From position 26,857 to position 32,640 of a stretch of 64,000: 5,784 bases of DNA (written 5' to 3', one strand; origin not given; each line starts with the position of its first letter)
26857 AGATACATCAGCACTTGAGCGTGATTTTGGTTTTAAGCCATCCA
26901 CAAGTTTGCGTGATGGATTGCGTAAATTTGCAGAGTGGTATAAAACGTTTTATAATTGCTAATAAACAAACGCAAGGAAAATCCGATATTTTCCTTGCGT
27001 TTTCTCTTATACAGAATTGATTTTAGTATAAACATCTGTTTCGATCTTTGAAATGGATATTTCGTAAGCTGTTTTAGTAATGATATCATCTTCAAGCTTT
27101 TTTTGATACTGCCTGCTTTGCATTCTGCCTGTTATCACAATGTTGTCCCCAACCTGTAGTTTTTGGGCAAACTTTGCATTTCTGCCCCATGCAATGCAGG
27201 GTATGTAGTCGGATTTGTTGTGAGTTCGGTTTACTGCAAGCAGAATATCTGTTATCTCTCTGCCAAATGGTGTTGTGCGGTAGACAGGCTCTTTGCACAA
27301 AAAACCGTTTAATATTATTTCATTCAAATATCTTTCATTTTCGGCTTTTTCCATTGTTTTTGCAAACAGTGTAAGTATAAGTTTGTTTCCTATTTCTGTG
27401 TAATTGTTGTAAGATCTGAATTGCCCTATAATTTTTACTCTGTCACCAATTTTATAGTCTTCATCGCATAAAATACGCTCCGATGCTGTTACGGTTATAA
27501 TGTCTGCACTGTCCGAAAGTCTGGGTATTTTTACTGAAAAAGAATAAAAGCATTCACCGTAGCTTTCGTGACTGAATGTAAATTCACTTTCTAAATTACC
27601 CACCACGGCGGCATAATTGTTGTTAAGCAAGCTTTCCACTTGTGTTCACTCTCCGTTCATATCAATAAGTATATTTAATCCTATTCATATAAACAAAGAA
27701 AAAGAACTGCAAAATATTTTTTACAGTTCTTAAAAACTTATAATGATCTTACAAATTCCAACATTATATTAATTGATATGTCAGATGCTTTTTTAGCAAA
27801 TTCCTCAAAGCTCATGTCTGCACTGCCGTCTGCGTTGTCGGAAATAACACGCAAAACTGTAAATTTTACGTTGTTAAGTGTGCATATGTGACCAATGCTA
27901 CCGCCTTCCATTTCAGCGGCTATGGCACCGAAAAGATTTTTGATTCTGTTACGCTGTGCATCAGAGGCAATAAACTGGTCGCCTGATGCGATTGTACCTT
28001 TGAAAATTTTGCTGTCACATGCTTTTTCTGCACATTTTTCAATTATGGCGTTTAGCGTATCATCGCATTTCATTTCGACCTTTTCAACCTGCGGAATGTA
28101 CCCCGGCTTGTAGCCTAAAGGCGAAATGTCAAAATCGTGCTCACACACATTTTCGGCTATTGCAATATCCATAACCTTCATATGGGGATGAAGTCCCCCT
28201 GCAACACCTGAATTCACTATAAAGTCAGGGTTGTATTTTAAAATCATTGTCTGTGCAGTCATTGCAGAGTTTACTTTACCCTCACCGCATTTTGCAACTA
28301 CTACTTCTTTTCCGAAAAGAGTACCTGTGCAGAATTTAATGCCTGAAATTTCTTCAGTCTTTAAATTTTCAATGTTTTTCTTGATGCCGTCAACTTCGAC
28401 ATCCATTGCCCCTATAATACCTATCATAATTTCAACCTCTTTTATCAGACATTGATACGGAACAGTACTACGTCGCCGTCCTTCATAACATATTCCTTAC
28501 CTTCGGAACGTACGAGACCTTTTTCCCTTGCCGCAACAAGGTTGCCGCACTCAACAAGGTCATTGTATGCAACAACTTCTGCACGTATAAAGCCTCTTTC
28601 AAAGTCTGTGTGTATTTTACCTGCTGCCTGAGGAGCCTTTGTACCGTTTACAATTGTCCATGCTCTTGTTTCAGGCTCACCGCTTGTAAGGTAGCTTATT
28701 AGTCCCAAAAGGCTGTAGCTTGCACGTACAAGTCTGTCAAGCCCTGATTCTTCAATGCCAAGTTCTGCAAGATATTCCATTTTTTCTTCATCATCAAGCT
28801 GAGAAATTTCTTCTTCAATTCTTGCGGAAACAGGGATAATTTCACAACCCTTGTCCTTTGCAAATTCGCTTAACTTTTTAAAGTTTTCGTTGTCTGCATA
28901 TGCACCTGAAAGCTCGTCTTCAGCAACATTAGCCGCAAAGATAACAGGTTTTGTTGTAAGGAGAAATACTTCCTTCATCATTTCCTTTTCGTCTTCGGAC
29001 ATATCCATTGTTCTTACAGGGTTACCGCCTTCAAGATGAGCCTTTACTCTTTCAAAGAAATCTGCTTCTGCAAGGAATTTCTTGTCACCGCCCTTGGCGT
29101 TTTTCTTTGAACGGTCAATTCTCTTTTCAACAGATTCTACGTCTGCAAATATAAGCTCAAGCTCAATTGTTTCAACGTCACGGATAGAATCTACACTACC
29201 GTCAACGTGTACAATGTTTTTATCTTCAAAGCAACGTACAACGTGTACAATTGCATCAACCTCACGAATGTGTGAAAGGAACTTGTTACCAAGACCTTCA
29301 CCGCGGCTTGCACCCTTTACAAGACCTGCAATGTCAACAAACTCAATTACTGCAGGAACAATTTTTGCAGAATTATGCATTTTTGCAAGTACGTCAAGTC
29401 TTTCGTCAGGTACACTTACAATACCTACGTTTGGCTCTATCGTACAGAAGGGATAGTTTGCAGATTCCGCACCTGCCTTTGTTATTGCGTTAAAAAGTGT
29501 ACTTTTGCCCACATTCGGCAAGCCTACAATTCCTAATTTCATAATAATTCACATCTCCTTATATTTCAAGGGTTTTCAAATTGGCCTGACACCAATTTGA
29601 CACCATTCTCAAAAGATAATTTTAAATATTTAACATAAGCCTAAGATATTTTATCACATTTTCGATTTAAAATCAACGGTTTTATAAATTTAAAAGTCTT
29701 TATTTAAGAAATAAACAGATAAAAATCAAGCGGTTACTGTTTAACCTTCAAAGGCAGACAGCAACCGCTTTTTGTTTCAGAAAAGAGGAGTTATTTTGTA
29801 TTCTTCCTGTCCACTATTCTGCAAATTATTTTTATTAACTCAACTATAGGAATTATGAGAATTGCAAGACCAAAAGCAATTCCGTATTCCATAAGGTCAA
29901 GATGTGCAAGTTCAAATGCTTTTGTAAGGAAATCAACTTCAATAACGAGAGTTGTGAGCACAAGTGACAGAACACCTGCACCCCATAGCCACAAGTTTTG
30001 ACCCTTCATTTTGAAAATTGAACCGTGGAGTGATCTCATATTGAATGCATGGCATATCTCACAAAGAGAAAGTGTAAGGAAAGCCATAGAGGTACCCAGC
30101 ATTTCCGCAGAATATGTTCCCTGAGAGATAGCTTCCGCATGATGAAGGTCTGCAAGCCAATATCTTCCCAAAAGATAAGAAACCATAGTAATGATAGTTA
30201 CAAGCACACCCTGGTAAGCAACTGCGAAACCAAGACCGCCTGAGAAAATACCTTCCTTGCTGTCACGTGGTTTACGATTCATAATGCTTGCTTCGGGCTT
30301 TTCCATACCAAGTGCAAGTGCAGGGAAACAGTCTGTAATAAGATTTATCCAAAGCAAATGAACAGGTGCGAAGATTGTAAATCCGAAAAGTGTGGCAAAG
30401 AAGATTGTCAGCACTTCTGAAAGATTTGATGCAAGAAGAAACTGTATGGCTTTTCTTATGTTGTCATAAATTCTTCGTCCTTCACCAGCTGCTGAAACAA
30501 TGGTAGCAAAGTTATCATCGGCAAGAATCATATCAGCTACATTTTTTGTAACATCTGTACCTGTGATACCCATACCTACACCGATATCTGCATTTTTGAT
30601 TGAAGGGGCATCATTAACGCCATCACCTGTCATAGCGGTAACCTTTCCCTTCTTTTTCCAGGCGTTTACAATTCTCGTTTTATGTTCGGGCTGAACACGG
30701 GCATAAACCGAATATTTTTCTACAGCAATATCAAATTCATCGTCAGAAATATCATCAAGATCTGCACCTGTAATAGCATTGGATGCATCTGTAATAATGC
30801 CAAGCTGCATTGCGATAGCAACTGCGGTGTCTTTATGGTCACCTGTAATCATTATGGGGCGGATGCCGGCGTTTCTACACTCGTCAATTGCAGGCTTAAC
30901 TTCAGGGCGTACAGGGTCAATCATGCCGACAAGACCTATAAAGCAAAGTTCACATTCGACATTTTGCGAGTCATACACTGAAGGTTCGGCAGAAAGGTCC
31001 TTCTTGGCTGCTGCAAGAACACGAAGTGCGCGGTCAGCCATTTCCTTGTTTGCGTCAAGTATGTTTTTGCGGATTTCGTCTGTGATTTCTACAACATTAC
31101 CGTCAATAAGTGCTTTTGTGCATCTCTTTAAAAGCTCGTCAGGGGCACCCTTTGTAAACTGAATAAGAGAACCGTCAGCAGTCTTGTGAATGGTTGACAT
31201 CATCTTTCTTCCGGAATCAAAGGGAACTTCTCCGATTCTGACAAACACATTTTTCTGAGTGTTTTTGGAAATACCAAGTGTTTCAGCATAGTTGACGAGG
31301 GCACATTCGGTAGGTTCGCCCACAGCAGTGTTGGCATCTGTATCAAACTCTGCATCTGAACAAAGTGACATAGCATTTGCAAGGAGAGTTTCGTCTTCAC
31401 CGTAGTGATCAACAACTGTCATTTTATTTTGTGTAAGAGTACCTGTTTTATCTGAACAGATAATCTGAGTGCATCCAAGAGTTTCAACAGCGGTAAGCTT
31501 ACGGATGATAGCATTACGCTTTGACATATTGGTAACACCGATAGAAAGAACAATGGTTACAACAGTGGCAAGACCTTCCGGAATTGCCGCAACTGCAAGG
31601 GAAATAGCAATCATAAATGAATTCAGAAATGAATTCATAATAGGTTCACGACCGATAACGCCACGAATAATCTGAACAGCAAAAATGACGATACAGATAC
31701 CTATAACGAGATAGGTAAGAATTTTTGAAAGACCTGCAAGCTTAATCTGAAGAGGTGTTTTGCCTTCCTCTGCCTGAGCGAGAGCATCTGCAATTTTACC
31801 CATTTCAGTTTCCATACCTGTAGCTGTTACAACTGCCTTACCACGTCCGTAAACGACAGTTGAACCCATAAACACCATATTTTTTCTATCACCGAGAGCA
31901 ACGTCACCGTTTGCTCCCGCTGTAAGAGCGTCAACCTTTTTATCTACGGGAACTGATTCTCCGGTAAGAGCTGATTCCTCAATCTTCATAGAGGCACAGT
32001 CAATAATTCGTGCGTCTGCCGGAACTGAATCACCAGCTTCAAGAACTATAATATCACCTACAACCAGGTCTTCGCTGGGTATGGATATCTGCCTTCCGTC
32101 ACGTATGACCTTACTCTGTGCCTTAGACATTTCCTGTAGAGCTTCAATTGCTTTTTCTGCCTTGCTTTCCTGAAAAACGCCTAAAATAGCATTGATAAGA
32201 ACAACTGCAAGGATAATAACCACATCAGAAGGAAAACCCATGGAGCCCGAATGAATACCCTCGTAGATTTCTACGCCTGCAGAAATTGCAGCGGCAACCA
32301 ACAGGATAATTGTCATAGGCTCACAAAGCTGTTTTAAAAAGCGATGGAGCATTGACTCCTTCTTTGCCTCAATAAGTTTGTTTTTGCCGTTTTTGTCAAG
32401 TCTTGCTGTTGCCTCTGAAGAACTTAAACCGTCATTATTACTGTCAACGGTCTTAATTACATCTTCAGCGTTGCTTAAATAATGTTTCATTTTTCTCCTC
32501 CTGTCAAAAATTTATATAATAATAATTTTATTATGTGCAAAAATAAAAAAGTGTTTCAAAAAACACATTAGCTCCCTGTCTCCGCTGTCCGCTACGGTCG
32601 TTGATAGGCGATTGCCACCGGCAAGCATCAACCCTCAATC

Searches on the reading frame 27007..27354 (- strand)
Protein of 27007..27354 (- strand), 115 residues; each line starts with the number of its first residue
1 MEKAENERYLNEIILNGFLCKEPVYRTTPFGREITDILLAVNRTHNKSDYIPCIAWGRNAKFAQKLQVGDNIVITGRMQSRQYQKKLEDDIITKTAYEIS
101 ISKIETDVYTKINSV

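Call 79: search_protein_families(library=pfam, proteins=[window:27007-27354:-], max_evalue=0.001)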
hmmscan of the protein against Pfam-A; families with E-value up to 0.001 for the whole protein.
window:27007-27354:- (115 aa): 3 families
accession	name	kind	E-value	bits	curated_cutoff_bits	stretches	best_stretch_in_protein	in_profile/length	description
PF00436.31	SSB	-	1.8e-19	70.1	26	1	10-105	1-102/104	Single-strand binding protein family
PF01336.31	tRNA_anti-codon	-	0.00024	21.4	27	1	48-105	26-73/75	OB-fold nucleic acid binding domain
PF22657.2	SSB_1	-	0.00087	19.9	27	0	11-85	1-82/91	Another single-strand binding protein family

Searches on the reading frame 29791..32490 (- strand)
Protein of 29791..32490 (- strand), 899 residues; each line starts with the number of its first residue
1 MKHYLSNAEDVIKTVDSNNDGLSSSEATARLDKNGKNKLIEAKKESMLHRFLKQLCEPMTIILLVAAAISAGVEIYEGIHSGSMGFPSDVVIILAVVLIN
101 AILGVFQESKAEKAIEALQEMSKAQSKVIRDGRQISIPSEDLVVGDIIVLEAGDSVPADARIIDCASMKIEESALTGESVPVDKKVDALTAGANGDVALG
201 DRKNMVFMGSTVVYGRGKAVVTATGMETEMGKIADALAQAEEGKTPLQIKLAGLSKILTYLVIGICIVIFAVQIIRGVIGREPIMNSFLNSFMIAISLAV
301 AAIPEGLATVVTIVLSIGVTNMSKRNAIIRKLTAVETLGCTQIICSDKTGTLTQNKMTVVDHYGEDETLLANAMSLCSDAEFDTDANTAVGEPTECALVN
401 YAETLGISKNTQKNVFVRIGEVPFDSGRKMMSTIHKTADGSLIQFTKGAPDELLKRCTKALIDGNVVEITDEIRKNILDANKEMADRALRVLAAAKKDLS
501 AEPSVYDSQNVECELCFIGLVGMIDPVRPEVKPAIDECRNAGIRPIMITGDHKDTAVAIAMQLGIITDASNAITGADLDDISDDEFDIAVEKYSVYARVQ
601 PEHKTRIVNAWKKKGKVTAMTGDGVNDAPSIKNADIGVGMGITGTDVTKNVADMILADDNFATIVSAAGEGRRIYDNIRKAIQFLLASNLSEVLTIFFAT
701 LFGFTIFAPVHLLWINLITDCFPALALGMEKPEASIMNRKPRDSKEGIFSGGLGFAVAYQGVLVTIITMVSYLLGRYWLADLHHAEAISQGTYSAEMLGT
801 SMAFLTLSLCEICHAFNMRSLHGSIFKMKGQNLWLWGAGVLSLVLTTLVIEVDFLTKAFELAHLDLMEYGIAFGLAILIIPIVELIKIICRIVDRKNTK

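Call 52: find_homologous_proteins(query=window:29791-32490:-, max_evalue=1e-100)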
Query window:29791-32490:- (899 aa): 8000 proteins with E <= 1e-100 among 8000 candidates; the best 120 are listed.
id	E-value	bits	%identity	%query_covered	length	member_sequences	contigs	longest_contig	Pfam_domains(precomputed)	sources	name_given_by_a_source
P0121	0.0e+0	1964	100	100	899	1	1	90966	PF00702.33,PF13246.13,PF00689.27,PF00690.32,PF00122.26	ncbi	-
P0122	0.0e+0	1922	98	100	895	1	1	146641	PF00702.33,PF13246.13,PF00689.27,PF00690.32,PF00122.26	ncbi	-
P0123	0.0e+0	1913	98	100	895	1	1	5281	PF00702.33,PF13246.13,PF00689.27,PF00690.32,PF00122.26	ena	-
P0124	0.0e+0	1807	92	100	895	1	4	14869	PF00702.33,PF13246.13,PF00689.27,PF00690.32,PF00122.26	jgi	-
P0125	0.0e+0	1802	92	100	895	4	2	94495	PF00702.33,PF13246.13,PF00689.27,PF00690.32,PF00122.26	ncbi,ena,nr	ncbi:MAG: cation-translocating P-type ATPase [Clostridia bacterium]|nr:cation-translocating P-type A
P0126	0.0e+0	1797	93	97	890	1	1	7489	PF00702.33,PF13246.13,PF00689.27,PF00690.32,PF00122.26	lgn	-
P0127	0.0e+0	1793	90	100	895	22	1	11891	PF00702.33,PF13246.13,PF00689.27,PF00690.32,PF00122.26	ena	-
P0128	0.0e+0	1787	90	100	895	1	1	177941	PF00702.33,PF13246.13,PF00689.27,PF00690.32,PF00122.26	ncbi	-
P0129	0.0e+0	1787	91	100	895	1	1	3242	PF00702.33,PF13246.13,PF00689.27,PF00690.32,PF00122.26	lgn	-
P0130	0.0e+0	1786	91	100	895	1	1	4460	PF00702.33,PF13246.13,PF00689.27,PF00690.32,PF00122.26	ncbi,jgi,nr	ncbi:MAG: cation-translocating P-type ATPase [Ruminococcaceae bacterium]|nr:cation-translocating P-t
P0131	0.0e+0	1781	90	100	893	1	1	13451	PF00702.33,PF13246.13,PF00689.27,PF00690.32,PF00122.26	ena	-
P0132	0.0e+0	1777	90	100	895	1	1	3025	PF00702.33,PF13246.13,PF00689.27,PF00690.32,PF00122.26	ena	-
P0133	0.0e+0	1776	90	100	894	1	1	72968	PF00702.33,PF13246.13,PF00689.27,PF00690.32,PF00122.26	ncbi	-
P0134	0.0e+0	1776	90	100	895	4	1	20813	PF00702.33,PF13246.13,PF00689.27,PF00690.32,PF00122.26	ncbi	-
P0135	0.0e+0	1775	91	100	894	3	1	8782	PF00702.33,PF13246.13,PF00689.27,PF00690.32,PF00122.26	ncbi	-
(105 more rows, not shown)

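Call 53: find_encoding_contigs(protein=P0122, flank=2000, max_places=2)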
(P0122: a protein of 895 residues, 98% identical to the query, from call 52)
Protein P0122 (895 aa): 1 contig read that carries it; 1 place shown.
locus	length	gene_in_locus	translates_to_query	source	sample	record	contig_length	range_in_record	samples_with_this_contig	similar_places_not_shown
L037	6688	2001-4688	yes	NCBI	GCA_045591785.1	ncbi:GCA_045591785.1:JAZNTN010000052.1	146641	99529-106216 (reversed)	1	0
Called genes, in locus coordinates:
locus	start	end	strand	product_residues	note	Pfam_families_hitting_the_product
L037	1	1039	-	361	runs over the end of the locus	PF00155:Aminotran_1_2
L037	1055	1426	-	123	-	PF13240:Zn_Ribbon_1 (weak)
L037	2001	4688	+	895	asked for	PF00690:Cation_ATPase_N, PF00122:E1-E2_ATPase, PF00702:Hydrolase, PF13246:Cation_ATPase, PF00689:Cation_ATPase_C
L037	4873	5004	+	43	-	-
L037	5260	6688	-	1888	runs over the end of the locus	PF00092:VWA (faint), PF13519:VWA_2 (faint), PF09479:Flg_new, PF00395:SLH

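Call 54: find_encoding_contigs(protein=P0125, flank=2000, max_places=2)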
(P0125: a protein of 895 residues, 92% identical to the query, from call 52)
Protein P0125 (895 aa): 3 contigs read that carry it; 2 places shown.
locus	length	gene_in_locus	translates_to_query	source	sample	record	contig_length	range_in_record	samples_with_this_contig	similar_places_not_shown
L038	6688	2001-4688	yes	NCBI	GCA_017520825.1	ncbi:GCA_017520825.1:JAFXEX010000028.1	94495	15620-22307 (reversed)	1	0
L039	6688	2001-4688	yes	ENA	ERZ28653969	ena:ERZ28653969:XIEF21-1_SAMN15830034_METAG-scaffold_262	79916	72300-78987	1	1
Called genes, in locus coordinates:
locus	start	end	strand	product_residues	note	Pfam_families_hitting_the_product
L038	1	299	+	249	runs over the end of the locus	PF08220:HTH_DeoR, PF08279:HTH_11 (weak), PF00455:DeoRC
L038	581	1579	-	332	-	PF13180:PDZ_2, PF14685:PDZ_Tricorn (weak), PF17820:PDZ_6, PF05580:Peptidase_S55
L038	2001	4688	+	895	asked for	PF00690:Cation_ATPase_N, PF00122:E1-E2_ATPase, PF00702:Hydrolase, PF13246:Cation_ATPase, PF00689:Cation_ATPase_C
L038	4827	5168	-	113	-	-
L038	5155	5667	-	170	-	PF10004:DUF2247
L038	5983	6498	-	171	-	-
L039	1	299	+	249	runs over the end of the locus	PF08220:HTH_DeoR, PF08279:HTH_11 (weak), PF00455:DeoRC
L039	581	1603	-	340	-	PF13180:PDZ_2, PF14685:PDZ_Tricorn (weak), PF17820:PDZ_6, PF05580:Peptidase_S55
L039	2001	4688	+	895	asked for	PF00690:Cation_ATPase_N, PF00122:E1-E2_ATPase, PF00702:Hydrolase, PF13246:Cation_ATPase, PF00689:Cation_ATPase_C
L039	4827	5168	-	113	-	-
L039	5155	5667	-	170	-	PF10004:DUF2247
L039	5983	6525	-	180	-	-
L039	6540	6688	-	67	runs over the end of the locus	-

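Call 55: find_encoding_contigs(protein=P0121, flank=2000, max_places=2)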
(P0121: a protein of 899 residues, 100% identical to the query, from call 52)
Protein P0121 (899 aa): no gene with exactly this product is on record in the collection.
